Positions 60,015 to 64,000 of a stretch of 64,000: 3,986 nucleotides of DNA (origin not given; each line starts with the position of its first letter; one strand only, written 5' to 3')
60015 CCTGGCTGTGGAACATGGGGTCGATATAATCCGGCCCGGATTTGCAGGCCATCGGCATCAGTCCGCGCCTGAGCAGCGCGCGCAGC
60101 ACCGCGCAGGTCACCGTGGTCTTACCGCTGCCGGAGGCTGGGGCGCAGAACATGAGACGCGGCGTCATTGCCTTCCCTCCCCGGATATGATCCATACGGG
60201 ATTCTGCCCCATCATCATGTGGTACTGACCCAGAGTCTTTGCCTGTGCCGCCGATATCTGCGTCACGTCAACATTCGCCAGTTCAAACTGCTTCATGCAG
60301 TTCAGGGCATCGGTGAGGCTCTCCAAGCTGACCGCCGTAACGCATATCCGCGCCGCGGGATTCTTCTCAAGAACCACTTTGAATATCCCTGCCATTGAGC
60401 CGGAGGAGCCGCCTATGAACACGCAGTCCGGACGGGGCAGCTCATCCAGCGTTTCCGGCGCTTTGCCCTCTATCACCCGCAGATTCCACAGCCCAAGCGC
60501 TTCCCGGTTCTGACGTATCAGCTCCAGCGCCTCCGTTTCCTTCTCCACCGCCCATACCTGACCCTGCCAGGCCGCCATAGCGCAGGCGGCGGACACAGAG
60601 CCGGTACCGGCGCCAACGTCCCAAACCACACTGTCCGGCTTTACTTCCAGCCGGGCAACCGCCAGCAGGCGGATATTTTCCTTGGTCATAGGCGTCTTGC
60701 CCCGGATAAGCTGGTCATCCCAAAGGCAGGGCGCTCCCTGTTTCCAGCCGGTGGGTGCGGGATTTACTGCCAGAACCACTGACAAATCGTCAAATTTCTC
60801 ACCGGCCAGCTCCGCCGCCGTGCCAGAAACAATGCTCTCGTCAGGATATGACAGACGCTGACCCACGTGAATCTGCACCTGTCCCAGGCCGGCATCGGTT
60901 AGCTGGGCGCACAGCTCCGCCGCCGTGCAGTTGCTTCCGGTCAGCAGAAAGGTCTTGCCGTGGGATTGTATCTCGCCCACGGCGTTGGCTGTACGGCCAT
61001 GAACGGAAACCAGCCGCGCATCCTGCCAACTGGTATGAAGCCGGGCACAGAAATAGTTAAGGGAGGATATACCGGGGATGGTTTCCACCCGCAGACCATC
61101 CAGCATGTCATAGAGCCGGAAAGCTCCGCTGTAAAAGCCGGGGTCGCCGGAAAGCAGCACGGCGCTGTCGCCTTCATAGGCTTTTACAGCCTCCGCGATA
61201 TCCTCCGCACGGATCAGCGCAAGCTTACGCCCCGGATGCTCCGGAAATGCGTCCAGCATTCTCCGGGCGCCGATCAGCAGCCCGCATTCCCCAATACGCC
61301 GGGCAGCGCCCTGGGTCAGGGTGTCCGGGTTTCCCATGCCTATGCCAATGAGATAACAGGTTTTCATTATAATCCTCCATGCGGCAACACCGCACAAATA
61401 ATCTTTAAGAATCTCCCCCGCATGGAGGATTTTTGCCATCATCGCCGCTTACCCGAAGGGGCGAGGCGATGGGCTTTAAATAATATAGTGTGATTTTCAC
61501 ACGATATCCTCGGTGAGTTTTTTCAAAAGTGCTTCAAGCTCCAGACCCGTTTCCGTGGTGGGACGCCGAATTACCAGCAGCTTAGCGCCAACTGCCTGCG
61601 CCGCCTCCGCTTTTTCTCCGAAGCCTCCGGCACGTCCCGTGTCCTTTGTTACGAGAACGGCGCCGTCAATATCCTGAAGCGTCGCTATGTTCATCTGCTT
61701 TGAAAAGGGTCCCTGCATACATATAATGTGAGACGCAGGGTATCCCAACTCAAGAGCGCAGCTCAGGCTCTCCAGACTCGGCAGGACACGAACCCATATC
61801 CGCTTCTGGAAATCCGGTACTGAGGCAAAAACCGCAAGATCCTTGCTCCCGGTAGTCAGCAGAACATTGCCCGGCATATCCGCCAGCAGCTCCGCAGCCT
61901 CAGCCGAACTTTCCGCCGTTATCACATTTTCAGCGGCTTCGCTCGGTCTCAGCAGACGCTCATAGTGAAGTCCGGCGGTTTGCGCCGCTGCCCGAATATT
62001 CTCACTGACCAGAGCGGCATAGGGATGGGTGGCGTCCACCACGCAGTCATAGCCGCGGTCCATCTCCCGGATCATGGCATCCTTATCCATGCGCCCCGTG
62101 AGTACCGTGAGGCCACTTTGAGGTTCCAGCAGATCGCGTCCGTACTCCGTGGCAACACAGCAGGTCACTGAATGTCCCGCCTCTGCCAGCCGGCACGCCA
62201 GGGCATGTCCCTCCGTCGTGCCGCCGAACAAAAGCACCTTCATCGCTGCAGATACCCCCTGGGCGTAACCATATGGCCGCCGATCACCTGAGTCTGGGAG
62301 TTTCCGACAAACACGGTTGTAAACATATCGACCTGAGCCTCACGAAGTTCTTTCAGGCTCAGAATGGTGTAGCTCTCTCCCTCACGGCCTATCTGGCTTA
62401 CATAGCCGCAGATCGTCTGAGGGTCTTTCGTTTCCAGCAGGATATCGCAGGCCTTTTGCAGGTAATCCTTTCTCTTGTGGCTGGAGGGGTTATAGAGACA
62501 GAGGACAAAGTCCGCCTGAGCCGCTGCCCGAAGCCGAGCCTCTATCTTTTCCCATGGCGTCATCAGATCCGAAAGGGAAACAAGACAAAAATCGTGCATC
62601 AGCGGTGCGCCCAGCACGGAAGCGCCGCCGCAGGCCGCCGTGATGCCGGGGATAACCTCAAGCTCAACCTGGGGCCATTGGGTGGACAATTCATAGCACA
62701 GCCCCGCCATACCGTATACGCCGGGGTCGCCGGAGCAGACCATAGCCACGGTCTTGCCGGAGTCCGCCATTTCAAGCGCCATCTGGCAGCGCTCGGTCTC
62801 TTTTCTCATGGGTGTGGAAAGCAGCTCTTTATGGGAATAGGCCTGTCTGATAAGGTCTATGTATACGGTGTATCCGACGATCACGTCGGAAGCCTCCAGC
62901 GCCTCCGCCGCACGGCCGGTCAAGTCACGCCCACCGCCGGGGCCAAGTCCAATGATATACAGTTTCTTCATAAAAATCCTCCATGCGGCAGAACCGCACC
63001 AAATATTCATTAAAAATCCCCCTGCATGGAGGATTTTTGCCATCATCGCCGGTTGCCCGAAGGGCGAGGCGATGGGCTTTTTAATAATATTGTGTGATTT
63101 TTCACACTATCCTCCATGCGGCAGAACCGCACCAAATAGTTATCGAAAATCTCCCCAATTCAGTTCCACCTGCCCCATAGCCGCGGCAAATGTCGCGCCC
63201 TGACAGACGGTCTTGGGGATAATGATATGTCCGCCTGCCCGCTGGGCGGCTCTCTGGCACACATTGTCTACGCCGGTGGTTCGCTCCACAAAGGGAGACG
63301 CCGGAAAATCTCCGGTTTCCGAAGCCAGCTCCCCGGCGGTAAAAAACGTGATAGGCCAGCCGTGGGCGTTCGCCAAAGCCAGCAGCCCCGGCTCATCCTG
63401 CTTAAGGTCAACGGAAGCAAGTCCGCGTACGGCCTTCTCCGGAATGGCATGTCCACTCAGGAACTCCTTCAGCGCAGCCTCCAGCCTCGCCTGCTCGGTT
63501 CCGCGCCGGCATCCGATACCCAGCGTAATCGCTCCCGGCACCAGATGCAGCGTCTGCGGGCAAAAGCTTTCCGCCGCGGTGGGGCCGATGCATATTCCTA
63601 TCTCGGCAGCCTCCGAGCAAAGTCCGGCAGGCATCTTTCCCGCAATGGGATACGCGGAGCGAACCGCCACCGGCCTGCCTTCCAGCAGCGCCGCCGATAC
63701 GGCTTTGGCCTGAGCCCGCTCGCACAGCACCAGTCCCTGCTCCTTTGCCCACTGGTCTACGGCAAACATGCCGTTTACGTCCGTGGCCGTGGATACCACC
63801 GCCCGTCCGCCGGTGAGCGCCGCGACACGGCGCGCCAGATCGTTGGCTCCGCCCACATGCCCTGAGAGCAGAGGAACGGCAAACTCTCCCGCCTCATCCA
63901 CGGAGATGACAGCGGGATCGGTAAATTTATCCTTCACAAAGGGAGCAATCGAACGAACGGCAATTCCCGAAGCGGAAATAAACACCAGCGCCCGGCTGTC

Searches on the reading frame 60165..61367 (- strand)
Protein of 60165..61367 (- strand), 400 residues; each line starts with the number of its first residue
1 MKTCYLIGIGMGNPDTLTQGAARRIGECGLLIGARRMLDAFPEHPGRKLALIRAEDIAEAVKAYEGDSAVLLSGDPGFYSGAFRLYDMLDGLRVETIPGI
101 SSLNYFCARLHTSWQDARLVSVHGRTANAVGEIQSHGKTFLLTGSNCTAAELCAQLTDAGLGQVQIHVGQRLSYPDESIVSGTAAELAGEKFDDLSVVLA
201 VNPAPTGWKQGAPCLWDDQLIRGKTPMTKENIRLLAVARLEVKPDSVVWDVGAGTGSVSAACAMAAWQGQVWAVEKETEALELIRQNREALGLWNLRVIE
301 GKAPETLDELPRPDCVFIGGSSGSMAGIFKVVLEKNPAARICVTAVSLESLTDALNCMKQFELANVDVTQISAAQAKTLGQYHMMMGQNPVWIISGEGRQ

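Call 17: search_protein_families(library=pfam, proteins=[window:60165-61367:-])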
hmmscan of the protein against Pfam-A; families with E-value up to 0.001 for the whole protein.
window:60165-61367:- (400 aa): 6 families
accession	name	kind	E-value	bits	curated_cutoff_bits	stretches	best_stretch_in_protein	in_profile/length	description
PF00590.25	TP_methylase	-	1.4e-28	100.7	27.8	1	4-188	2-212/212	Tetrapyrrole (Corrin/Porphyrin) Methylases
PF05175.20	MTS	-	3.4e-06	27.2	23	1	237-305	24-92/170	Methyltransferase small domain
PF13649.12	Methyltransf_25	-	4.6e-06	27.7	27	1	248-317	1-69/97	Methyltransferase domain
PF13847.12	Methyltransf_31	-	1.9e-05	24.8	27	1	244-342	3-88/145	Methyltransferase domain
PF02390.23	Methyltransf_4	-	0.00052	20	24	0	246-310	3-67/173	Putative methyltransferase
PF02475.24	TRM5-TYW2_MTfase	-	0.00087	19.7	28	0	241-287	33-79/164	TRM5/TYW2 methyltransferase domain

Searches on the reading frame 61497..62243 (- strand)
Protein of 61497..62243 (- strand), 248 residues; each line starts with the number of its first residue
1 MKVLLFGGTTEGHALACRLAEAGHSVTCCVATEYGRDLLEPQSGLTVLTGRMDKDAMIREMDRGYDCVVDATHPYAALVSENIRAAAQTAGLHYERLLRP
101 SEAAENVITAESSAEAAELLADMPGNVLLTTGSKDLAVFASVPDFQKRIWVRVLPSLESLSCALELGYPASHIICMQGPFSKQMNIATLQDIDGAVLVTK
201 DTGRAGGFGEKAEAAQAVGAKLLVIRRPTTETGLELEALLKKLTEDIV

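Call 17: search_protein_families(library=pfam, proteins=[window:61497-62243:-])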
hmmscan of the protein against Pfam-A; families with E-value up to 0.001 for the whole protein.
window:61497-62243:- (248 aa): 1 family
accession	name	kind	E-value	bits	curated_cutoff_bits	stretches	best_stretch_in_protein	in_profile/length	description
PF02571.20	CbiJ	-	2.8e-69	233.6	28.6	1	2-242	1-232/234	Precorrin-6x reductase CbiJ/CobK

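Call 27: find_homologous_proteins(query=window:61497-62243:-, max_evalue=1e-40)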
Query window:61497-62243:- (248 aa): 4579 proteins with E <= 1e-40 among 8000 candidates; the best 120 are listed.
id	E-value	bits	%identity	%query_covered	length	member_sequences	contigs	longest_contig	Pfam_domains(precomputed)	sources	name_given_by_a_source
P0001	4.6e-157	538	100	100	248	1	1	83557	PF02571.21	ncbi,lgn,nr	ncbi:MAG: precorrin-6A reductase [Clostridiales bacterium]|nr:precorrin-6A reductase [Clostridiales 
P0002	6.5e-121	420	81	98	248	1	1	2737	PF02571.21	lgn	-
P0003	3.1e-119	415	79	92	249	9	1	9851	PF02571.21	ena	-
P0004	2.6e-115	402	75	99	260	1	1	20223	PF02571.21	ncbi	-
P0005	6.0e-115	400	77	92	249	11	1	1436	PF02571.21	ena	-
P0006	6.9e-115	400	75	100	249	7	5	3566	PF02571.21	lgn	-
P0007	1.9e-113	396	73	94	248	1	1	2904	PF02571.21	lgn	-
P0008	4.9e-113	394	73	94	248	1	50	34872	PF02571.21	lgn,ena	-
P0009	1.2e-112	393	72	94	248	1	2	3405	PF02571.21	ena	-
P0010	1.3e-112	393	72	94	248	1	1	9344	PF02571.21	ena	-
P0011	1.3e-112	393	72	94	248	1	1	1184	PF02571.21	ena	-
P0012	1.8e-112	392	72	94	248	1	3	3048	PF02571.21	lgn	-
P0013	1.2e-111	390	72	94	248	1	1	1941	PF02571.21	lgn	-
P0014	1.3e-111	390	74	98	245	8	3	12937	PF02571.21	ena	-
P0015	1.7e-111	389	72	94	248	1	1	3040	PF02571.21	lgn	-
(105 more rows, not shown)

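Call 28: find_encoding_contigs(protein=P0003, flank=2500, max_places=2)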
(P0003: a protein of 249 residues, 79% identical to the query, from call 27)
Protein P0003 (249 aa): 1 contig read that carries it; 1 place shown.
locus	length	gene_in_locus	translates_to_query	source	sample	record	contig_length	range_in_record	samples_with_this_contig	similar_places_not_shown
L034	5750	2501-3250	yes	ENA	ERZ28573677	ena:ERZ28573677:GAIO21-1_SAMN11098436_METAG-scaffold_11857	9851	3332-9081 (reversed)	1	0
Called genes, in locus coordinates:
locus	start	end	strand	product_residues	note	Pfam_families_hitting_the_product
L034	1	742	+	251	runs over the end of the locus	PF00590:TP_methylase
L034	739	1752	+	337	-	PF11760:CbiG_N, PF11761:CbiG_mid (weak), PF01890:CbiG_C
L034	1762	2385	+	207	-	-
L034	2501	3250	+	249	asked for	PF02571:CbiJ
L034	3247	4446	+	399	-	PF00590:TP_methylase, PF13649:Methyltransf_25 (faint)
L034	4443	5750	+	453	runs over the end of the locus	PF01656:CbiA, PF13500:AAA_26 (weak), PF07685:GATase_3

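Call 29: find_encoding_contigs(protein=P0004, flank=2500, max_places=2)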
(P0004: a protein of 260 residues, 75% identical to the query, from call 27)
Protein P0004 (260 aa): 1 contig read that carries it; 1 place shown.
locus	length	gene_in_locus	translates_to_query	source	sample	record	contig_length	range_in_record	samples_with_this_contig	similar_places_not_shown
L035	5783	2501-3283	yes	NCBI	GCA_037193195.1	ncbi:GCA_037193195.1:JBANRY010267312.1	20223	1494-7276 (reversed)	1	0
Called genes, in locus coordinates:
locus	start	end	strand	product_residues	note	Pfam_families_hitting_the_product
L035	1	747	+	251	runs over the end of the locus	PF00590:TP_methylase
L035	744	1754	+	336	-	PF11760:CbiG_N, PF11761:CbiG_mid, PF01890:CbiG_C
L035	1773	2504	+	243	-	PF00590:TP_methylase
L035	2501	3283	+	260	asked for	PF02571:CbiJ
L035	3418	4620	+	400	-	PF00590:TP_methylase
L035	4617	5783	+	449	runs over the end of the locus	PF01656:CbiA, PF13500:AAA_26 (weak), PF07685:GATase_3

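Call 30: find_encoding_contigs(protein=P0008, flank=2500, max_places=2)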
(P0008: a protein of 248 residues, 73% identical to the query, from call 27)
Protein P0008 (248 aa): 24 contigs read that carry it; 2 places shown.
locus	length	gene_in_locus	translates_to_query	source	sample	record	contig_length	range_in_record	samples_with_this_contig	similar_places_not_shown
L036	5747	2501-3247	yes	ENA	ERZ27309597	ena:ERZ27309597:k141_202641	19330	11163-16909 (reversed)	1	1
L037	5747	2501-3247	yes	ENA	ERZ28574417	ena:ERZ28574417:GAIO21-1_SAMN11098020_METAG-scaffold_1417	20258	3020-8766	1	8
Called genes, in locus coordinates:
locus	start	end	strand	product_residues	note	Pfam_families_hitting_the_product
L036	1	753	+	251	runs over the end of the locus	PF00590:TP_methylase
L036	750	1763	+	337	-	PF11760:CbiG_N, PF11761:CbiG_mid (weak), PF01890:CbiG_C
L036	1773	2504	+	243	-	PF00590:TP_methylase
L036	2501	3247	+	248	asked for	PF02571:CbiJ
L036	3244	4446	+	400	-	PF00590:TP_methylase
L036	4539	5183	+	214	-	PF02570:CbiC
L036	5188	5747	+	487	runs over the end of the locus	PF06180:CbiK, PF00590:TP_methylase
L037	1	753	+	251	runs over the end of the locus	PF00590:TP_methylase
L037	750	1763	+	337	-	PF11760:CbiG_N, PF11761:CbiG_mid (weak), PF01890:CbiG_C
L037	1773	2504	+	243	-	PF00590:TP_methylase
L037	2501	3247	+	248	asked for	PF02571:CbiJ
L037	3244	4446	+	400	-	PF00590:TP_methylase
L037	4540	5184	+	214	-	PF02570:CbiC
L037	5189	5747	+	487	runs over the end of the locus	PF06180:CbiK, PF00590:TP_methylase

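Call 32: find_encoding_contigs(protein=P0002, flank=2500, max_places=2)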
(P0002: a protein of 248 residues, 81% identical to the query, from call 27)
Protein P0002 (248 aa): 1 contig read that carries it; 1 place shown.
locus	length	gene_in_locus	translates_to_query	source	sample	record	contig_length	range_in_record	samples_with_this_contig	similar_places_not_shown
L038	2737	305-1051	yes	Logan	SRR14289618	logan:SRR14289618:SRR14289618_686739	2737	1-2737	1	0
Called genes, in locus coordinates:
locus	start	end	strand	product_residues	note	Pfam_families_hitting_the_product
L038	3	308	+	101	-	?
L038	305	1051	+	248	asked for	PF02571:CbiJ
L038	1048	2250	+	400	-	PF00590:TP_methylase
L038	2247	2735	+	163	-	?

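Call 33: find_encoding_contigs(protein=P0006, flank=2500, max_places=3)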
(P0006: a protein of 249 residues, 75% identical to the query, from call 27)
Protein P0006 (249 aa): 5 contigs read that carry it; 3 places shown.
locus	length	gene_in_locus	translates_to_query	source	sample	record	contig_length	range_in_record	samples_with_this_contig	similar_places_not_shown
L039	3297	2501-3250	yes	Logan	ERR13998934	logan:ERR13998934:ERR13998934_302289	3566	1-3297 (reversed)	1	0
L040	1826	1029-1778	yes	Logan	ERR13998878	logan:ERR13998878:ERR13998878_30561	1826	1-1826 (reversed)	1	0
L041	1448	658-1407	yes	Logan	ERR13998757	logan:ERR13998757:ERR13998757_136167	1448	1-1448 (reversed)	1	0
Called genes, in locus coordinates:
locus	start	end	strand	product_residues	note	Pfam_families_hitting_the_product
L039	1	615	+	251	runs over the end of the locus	PF00590:TP_methylase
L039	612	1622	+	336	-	PF11760:CbiG_N, PF11761:CbiG_mid, PF01890:CbiG_C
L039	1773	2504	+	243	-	PF00590:TP_methylase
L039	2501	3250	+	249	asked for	PF02571:CbiJ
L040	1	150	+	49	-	?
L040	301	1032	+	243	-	PF00590:TP_methylase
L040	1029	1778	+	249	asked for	PF02571:CbiJ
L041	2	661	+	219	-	?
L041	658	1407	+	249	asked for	PF02571:CbiJ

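Call 34: find_encoding_contigs(protein=P0001, flank=10000, max_places=2)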
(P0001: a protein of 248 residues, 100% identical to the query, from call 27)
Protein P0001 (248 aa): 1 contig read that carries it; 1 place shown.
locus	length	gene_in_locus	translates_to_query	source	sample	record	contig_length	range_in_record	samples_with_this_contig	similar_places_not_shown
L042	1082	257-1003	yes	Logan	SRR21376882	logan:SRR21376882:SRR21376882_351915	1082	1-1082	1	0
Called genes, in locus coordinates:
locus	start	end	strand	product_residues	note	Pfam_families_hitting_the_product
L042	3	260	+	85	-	?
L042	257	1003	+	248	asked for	PF02571:CbiJ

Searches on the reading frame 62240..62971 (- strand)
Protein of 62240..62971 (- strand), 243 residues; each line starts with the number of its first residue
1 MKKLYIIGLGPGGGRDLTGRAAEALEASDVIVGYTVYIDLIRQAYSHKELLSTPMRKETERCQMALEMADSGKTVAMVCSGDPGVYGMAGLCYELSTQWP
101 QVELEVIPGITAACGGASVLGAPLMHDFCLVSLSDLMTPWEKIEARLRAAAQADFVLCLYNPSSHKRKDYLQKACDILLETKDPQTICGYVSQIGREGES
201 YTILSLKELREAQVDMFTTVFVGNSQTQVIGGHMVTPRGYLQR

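Call 17: search_protein_families(library=pfam, proteins=[window:62240-62971:-])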
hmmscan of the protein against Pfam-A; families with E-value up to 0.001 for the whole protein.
window:62240-62971:- (243 aa): 1 family
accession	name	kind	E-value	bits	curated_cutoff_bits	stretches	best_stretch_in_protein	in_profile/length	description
PF00590.25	TP_methylase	-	2.7e-39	135.8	27.8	1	3-209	1-211/212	Tetrapyrrole (Corrin/Porphyrin) Methylases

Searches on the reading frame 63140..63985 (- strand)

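Call 17: search_protein_families(library=pfam, proteins=[window:63140-63985:-])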
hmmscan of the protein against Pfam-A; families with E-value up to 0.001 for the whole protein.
window:63140-63985:- (281 aa): 3 families
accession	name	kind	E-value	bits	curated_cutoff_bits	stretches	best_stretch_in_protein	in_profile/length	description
PF01890.21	CbiG_C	-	8.9e-35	120.2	27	1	153-269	1-117/117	Cobalamin synthesis G C-terminus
PF11760.13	CbiG_N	-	6.2e-30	103.5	25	1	2-69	15-82/82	Cobalamin synthesis G N-terminal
PF11761.13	CbiG_mid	-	1.8e-07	31.7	22.7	1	74-150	1-88/88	Cobalamin biosynthesis central region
